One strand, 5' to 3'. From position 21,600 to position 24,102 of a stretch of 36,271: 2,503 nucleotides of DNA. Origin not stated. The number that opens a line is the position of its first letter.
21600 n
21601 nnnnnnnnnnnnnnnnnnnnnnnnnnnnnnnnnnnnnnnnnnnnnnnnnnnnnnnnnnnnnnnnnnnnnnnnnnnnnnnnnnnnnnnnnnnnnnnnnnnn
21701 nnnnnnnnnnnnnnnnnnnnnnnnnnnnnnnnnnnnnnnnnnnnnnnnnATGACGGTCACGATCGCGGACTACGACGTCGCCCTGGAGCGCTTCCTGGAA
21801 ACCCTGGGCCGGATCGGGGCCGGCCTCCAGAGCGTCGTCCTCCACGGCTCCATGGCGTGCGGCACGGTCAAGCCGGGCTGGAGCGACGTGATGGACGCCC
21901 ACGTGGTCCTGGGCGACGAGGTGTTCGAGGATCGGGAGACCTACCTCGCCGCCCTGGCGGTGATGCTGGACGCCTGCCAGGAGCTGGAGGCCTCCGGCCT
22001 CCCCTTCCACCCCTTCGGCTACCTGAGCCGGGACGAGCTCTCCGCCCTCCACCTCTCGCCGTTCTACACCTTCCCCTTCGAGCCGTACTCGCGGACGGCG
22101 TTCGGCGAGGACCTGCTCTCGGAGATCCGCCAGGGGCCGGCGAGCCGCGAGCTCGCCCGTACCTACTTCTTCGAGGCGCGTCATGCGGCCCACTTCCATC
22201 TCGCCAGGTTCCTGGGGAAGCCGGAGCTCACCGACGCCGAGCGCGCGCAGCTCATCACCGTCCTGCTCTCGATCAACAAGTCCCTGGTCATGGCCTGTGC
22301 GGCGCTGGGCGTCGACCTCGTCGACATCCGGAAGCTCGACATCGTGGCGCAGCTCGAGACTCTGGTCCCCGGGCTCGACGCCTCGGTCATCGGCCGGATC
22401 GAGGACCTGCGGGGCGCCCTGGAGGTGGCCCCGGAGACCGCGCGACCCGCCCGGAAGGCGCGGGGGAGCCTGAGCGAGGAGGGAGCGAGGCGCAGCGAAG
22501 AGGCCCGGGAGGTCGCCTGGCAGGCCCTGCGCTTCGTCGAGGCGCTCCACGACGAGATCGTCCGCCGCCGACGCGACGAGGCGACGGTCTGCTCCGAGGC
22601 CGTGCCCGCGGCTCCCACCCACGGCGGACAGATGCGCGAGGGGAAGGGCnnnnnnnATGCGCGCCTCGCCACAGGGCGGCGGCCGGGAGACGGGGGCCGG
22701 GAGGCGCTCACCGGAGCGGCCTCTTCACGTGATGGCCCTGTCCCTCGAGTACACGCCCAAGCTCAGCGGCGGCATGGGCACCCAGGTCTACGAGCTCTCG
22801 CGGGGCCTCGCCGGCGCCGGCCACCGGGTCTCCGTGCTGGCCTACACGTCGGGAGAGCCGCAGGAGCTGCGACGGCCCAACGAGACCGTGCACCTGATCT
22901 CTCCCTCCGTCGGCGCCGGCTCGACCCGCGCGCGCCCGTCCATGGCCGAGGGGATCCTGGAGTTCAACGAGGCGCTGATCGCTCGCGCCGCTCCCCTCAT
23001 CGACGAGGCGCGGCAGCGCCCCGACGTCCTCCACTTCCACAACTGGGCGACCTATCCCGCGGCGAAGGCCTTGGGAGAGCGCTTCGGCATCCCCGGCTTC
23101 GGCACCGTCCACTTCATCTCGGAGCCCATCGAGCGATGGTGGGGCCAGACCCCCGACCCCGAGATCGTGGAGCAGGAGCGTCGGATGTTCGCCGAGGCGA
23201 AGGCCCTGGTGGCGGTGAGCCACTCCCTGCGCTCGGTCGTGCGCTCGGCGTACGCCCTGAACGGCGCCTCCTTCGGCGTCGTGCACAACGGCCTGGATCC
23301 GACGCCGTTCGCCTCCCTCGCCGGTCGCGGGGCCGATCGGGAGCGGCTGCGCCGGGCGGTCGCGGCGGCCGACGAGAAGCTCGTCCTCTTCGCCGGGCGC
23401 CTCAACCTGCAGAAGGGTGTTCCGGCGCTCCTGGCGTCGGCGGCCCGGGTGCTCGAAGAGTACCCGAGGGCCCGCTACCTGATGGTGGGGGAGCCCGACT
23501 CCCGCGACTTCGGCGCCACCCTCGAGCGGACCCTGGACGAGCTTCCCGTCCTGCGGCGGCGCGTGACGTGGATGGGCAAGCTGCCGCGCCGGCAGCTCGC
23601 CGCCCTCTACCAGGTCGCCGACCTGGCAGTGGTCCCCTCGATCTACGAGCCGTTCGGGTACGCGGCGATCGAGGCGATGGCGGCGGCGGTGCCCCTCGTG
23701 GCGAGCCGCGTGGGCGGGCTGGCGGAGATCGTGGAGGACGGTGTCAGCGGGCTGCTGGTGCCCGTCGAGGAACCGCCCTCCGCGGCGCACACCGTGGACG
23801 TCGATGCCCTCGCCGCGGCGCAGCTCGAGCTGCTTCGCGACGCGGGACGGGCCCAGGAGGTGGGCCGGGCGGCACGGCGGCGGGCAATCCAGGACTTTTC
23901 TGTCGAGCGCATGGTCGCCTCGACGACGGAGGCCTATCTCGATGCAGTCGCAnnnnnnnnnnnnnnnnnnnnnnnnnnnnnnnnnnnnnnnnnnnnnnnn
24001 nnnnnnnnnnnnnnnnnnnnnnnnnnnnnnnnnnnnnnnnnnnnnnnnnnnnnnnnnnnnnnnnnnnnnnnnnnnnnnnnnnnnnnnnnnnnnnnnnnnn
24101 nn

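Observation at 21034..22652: AadA/ANT-like nucleotidyltransferase fold fused to the C terminus of a PKS and duplicated as a translationally coupled stand-alone gene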

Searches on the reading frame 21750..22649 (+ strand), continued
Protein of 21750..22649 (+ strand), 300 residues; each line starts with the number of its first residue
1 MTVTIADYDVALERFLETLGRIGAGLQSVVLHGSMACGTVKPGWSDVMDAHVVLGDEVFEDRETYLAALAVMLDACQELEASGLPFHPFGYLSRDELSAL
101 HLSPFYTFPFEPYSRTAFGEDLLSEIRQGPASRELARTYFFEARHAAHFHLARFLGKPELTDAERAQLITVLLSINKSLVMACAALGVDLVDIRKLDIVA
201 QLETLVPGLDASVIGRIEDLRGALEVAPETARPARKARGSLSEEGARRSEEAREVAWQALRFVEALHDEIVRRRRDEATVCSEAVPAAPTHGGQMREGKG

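Call 90: search_protein_families(library=padloc, proteins=[window:21750-22649:+, P0066, P0006], max_evalue=0.01)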
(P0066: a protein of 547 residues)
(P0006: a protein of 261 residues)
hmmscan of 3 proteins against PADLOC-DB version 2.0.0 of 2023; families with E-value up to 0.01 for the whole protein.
window:21750-22649:+ (300 aa): 0 families

P0066 (547 aa): 1 family
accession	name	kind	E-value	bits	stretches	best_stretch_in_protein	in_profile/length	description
PDLC04903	PDC-S09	-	0.00074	17.8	1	306-363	24-78/108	-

P0006 (261 aa): 3 families
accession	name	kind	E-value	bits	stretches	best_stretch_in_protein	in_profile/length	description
PDLC04903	PDC-S09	-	3.1e-06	25.5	1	13-63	12-60/108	-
PDLC04907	PDC-S09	-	0.00067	17.8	1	5-58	7-57/114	-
PDLC04778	PDC-M70A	-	0.0045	14.4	0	22-47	44-67/355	-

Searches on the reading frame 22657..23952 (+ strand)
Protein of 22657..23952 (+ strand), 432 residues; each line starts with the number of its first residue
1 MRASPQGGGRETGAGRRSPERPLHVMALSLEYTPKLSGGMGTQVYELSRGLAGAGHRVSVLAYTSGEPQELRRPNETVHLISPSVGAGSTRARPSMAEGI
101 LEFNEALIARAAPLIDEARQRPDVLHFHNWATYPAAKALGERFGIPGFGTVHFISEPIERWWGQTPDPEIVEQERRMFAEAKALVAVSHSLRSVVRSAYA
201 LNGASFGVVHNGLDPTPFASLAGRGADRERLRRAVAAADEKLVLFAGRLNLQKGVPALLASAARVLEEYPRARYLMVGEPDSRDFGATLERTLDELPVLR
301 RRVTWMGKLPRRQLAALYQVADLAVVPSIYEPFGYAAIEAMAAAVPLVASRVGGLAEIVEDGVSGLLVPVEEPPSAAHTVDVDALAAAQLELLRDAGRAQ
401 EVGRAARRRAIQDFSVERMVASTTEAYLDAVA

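Call 9: search_protein_families(library=pfam, proteins=[window:22657-23952:+], max_evalue=0.001)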
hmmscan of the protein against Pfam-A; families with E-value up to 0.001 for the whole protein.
window:22657-23952:+ (432 aa): 7 families
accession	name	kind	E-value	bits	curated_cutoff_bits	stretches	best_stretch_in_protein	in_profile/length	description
PF00534.26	Glycos_transf_1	-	4.2e-31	108.2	26.4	1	228-380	2-152/172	Glycosyl transferases group 1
PF13692.12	Glyco_trans_1_4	-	5.2e-30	105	27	1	241-395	2-142/142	Glycosyl transferases group 1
PF13439.12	Glyco_transf_4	-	1.7e-21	77.4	28.5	1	38-215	2-168/170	Glycosyltransferase Family 4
PF20706.3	GT4-conflict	-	5.7e-21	75.4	26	1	37-417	11-379/385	Family 4 Glycosyltransferase in conflict systems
PF13579.12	Glyco_trans_4_4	-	9.9e-18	65.4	29.7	1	38-199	1-145/158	Glycosyl transferase 4-like domain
PF08323.17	Glyco_transf_5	-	3.3e-07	30.7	22.7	0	25-77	2-55/239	Starch synthase catalytic domain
PF13524.12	Glyco_trans_1_2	-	8.5e-05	23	25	1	293-420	27-139/144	Glycosyl transferase-like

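Call 63: search_solved_structures(query=window:22657-23952:+, max_evalue=0.00001)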
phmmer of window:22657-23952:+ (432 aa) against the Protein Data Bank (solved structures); distinct sequences matched with E-value up to 0.00001: 58.
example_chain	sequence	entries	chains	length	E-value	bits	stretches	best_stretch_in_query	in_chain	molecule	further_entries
6tvp_A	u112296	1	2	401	4.4e-36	127.9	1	113-428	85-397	Alpha-maltose-1-phosphate synthase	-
6kih_A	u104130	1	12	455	1.9e-24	89.6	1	235-420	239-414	Tll1590 protein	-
3c4q_A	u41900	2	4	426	3.9e-24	88.6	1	37-383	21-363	Predicted glycosyltransferases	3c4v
3c48_A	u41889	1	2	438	4.5e-24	88.4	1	36-383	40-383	Predicted glycosyltransferases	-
3fro_A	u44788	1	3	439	9.1e-22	80.8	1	114-391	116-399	GlgA glycogen synthase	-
3l01_A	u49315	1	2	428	1.1e-21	80.5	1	114-389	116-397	GlgA glycogen synthase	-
2bis_A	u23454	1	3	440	1.3e-21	80.3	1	114-391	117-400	GLGA GLYCOGEN SYNTHASE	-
7qsg_A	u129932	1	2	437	8.4e-18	67.7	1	159-432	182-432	D-inositol 3-phosphate glycosyltransferase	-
2jjm_A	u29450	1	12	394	4.3e-17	65.4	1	27-430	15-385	GLYCOSYL TRANSFERASE, GROUP 1 FAMILY PROTEIN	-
3mbo_A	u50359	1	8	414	5.5e-17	65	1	29-430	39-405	Glycosyltransferase, group 1 family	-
2bfw_A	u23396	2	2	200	1.6e-14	56.9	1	210-387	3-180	GLGA GLYCOGEN SYNTHASE | PGS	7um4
9m88_C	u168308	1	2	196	1.2e-13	54.1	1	227-387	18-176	Glycogen synthase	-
6kp6_A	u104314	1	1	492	3e-13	52.7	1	223-395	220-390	Muscarinic acetylcholine receptor M4,GlgA glycogen synthase,Muscarinic acetylcholine recep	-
6e59_A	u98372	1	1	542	4.9e-13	52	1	221-389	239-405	Substance-P receptor, GlgA glycogen synthase, Substance-P receptor chimera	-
6kuw_A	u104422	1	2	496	5.8e-13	51.8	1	223-389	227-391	Alpha-2C adrenergic receptor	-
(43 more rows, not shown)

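Call 64: search_protein_families(library=ncbifam, proteins=[window:22657-23952:+], max_evalue=0.001)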
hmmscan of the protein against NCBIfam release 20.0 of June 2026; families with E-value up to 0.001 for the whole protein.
window:22657-23952:+ (432 aa): 41 families (the best 25 are shown)
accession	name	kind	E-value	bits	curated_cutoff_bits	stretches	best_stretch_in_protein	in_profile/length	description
TIGR02149.1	glgA_Coryne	subfamily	2.3e-48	165.3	302.4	1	24-428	2-388/391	glycogen synthase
TIGR04157.1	glyco_rSAM_CFB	subfamily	1.6e-42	145.9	400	1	170-422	159-401/406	TIGR04157 family glycosyltransferase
TIGR03449.1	mycothiol_MshA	equivalog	9.9e-36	123.5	462.5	1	37-431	20-404/406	D-inositol-3-phosphate glycosyltransferase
TIGR03999.1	thiol_BshA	equivalog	2e-29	102.7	273.7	1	179-429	143-372/375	N-acetyl-alpha-D-glucosaminyl L-malate synthase BshA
TIGR04047.1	MSMEG_0565_glyc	hypoth_equivalog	7.9e-29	100.9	259.85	1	45-398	19-352/373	MSMEG_0565 family glycosyltransferase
NF041876.1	EPS_EpsE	equivalog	4e-28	98.8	400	1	224-418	193-384/389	exopolysaccharide biosynthesis GT4 family glycosyltransferase EpsE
TIGR03088.1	stp2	hypoth_equivalog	2.6e-26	92.6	409.05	1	183-427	139-370/374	TIGR03088 family PEP-CTERM/XrtA system glycosyltransferase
NF012028.0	PRK15484.1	subfamily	5.7e-20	71.7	618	1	188-383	147-337/380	lipopolysaccharide N-acetylglucosaminyltransferase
TIGR02095.1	glgA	subfamily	1e-18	67.3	328.45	1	226-427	277-474/477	glycogen/starch synthase, ADP-glucose type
TIGR04063.1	stp3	hypoth_equivalog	1.5e-18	66.9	442.05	1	119-399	90-373/397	TIGR04063 family PEP-CTERM/XrtA system glycosyltransferase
NF038295.1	EPS_HpsP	equivalog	4.4e-17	62.1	550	1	234-428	201-385/388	hormogonium polysaccharide biosynthesis glycosyltransferase HpsP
NF038229.1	Glyco4_Geo_Pelo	equivalog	5.4e-17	61.8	400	1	118-418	52-324/338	GPMC system family 4 glycosyltransferase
NF053787.1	GlcN_PG_synth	equivalog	7.8e-15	54.6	480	1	144-428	106-357/361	N-acetylglucosaminyl phosphatidylglycerol synthase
NF047684.1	TeichurnBiosyTuaC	equivalog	1.1e-14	54.3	550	1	177-368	161-336/391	teichuronic acid biosynthesis protein TuaC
NF049988.1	MGlcDAGSynMgs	equivalog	1.5e-13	50.9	400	1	205-368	177-337/398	alpha-monoglucosyldiacylglycerol synthase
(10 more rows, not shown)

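Call 90: search_protein_families(library=padloc, proteins=[window:22657-23952:+], max_evalue=0.01)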
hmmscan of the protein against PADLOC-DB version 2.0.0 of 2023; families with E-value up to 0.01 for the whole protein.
window:22657-23952:+ (432 aa): 0 families
